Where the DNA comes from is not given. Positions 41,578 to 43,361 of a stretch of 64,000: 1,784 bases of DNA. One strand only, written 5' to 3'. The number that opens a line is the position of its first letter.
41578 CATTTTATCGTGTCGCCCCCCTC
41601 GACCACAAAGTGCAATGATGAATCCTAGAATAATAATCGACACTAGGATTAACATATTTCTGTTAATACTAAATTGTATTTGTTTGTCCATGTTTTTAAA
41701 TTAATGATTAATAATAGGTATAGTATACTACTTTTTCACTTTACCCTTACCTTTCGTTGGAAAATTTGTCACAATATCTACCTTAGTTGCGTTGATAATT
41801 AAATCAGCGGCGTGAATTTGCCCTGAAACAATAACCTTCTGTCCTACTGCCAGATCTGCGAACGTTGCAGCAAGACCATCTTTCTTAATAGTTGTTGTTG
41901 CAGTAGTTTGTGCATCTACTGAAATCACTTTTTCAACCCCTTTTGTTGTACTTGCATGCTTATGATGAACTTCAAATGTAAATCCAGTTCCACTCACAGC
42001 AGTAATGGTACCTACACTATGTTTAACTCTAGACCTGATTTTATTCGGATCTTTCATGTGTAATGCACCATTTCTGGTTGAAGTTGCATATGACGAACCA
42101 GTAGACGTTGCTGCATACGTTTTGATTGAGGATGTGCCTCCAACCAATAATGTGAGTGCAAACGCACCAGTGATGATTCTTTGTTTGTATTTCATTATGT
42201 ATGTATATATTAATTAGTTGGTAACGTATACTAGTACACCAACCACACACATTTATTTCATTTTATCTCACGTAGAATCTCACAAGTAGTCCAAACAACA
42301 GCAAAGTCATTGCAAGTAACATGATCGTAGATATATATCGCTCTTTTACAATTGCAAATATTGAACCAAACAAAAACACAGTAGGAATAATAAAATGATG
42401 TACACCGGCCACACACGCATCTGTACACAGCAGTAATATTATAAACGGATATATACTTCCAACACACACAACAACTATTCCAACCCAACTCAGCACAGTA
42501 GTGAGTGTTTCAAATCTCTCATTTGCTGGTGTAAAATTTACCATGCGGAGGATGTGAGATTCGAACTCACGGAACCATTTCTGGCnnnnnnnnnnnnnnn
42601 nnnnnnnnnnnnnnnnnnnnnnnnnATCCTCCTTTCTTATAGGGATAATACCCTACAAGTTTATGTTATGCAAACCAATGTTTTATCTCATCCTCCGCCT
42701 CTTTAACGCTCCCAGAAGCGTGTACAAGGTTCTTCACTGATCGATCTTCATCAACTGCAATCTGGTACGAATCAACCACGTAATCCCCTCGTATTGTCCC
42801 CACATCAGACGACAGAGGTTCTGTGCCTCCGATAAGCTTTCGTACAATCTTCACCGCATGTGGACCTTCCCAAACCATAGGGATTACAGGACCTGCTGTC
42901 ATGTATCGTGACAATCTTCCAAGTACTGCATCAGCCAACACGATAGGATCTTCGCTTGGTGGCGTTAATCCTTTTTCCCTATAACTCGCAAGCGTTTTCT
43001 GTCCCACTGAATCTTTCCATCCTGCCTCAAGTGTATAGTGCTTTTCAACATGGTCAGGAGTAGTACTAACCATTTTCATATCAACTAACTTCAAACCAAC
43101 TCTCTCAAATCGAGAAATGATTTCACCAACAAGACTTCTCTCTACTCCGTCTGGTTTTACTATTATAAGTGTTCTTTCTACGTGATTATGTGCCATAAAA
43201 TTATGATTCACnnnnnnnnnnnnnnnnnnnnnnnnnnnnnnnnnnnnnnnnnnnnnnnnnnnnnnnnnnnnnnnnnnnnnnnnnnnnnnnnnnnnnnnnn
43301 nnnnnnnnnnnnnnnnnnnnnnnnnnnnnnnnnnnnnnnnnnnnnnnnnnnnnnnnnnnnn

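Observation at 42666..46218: nrdB-nrdA-ndk operon with the ATP-cone on the radical-generating beta subunit, not the catalytic subunit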

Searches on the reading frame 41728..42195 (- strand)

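Call 67: search_protein_families(library=pfam, proteins=[window:41728-42195:-], max_evalue=0.01)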
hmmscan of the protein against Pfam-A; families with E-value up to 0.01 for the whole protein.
window:41728-42195:- (155 aa): 1 family
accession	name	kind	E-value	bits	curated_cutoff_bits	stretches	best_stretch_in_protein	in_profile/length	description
PF18914.6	DUF5666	-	0.0013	19.4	27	1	62-139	2-59/60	Domain of unknown function (DUF5666)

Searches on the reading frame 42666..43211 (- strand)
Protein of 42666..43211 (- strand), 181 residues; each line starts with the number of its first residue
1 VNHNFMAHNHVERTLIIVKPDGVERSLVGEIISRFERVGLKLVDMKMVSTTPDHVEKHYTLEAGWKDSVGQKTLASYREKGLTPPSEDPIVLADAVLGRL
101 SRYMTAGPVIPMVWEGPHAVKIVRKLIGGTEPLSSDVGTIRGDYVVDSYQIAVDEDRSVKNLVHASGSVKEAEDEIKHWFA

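Call 3: search_protein_families(library=pfam, proteins=[window:42666-43211:-], max_evalue=0.01)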
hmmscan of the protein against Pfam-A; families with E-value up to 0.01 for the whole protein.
window:42666-43211:- (181 aa): 1 family
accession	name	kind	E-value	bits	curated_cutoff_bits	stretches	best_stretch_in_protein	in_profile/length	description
PF00334.24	NDK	-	8.1e-37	126.6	27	2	99-180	59-130/135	Nucleoside diphosphate kinase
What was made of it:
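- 42666..43196 (-): ndk: nucleoside diphosphate kinase of the long type, 176 aa from ATG 43196. The GTG at 43211 would overlap nrdA by 11 nt. PF00334, E 8e-37 (call 3).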

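Call 4: search_protein_families(library=ncbifam, proteins=[window:42666-43211:-], max_evalue=0.01)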
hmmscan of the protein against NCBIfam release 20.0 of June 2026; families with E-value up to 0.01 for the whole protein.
window:42666-43211:- (181 aa): 6 families
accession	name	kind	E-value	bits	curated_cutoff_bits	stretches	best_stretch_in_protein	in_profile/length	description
NF001908.0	PRK00668.1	equivalog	1.6e-37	128.4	155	2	98-180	61-133/141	nucleoside-diphosphate kinase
NF011115.0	PRK14543.1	equivalog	3.8e-34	118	287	2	93-180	63-150/169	nucleoside-diphosphate kinase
NF011112.0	PRK14540.1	equivalog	1.8e-31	108.8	202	2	99-180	61-132/135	nucleoside-diphosphate kinase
NF011113.0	PRK14541.1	equivalog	3.3e-20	72.6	255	2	96-180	57-131/140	nucleoside-diphosphate kinase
NF011116.0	PRK14545.1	equivalog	4e-17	62.7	217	2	97-158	60-121/139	nucleoside-diphosphate kinase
NF011114.0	PRK14542.1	equivalog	1.6e-16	60.2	250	2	12-62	2-52/137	nucleoside-diphosphate kinase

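Call 39: search_solved_structures(query=window:42666-43211:-, show_alignments=2, max_evalue=1e-10)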
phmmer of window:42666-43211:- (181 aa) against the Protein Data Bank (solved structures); distinct sequences matched with E-value up to 1e-10: 103 (the best 60 are shown).
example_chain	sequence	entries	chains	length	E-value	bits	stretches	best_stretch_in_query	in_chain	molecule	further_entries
1xqi_A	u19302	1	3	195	2.6e-48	167.6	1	11-180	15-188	Nucleoside diphosphate kinase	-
4kpc_A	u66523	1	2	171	1.7e-29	106.3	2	7-60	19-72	Nucleoside diphosphate kinase b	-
8pie_A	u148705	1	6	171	3.3e-29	105.3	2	100-180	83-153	Nucleoside diphosphate kinase B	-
1nsk_R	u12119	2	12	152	4.6e-29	104.9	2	100-180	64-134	NUCLEOSIDE DIPHOSPHATE KINASE | Nucleoside diphosphate kinase B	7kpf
3vvt_A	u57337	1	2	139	4.7e-29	104.9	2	11-60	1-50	Nucleoside diphosphate kinase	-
8pyw_A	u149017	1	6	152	4.8e-29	104.8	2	100-180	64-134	Nucleoside diphosphate kinase B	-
1nue_A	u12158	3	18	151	5.6e-29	104.6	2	100-180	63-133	NUCLEOSIDE DIPHOSPHATE KINASE | Nucleoside diphosphate kinase B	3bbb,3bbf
1xiq_A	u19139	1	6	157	5.8e-29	104.6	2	99-180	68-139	Nucleoside diphosphate kinase B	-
3wx8_A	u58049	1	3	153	1.1e-28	103.6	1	100-180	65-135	Nucleoside diphosphate kinase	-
5caa_A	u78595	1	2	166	1.5e-28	103.2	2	99-180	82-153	Nucleoside diphosphate kinase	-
5cab_A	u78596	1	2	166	1.6e-28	103.2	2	99-180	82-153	Nucleoside diphosphate kinase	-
7zl8_A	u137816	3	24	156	1.8e-28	103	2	100-180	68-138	Nucleoside diphosphate kinase A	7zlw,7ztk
8qvy_A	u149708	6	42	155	3.2e-28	102.1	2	97-180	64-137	Nucleoside diphosphate kinase 3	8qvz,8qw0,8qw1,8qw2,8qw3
3bbc_A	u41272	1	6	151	3.9e-28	101.9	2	100-180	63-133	Nucleoside diphosphate kinase B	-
1ndl_A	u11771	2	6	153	4.2e-28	101.8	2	100-180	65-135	NUCLEOSIDE DIPHOSPHATE KINASE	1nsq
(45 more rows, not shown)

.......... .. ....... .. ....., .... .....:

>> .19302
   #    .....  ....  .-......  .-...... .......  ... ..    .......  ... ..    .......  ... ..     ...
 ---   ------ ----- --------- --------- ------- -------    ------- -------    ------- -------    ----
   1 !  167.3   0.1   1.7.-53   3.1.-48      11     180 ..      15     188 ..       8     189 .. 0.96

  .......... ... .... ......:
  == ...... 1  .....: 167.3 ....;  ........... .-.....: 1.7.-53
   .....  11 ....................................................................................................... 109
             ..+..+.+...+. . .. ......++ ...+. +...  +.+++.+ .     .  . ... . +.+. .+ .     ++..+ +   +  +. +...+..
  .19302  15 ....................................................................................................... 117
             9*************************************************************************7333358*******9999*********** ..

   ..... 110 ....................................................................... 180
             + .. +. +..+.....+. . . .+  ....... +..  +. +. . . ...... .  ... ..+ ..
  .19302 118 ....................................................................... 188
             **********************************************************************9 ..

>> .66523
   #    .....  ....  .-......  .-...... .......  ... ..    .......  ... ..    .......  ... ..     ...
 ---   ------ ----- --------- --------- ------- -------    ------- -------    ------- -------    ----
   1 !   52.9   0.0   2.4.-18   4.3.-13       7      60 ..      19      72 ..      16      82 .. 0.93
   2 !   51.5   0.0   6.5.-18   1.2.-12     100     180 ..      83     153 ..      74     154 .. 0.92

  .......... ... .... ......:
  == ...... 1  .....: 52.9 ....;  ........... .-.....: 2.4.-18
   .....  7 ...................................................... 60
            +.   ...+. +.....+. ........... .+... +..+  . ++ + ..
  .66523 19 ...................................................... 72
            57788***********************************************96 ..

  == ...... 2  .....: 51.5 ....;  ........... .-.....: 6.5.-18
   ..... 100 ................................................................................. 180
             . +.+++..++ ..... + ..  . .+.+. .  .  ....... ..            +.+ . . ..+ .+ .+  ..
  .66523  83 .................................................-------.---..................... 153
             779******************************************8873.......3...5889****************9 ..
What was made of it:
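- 42666..43196 (-): Aligns full-length, both insertions included, to Pyrobaculum aerophilum NDK 1XQI at E 2.6e-48 (call 39).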
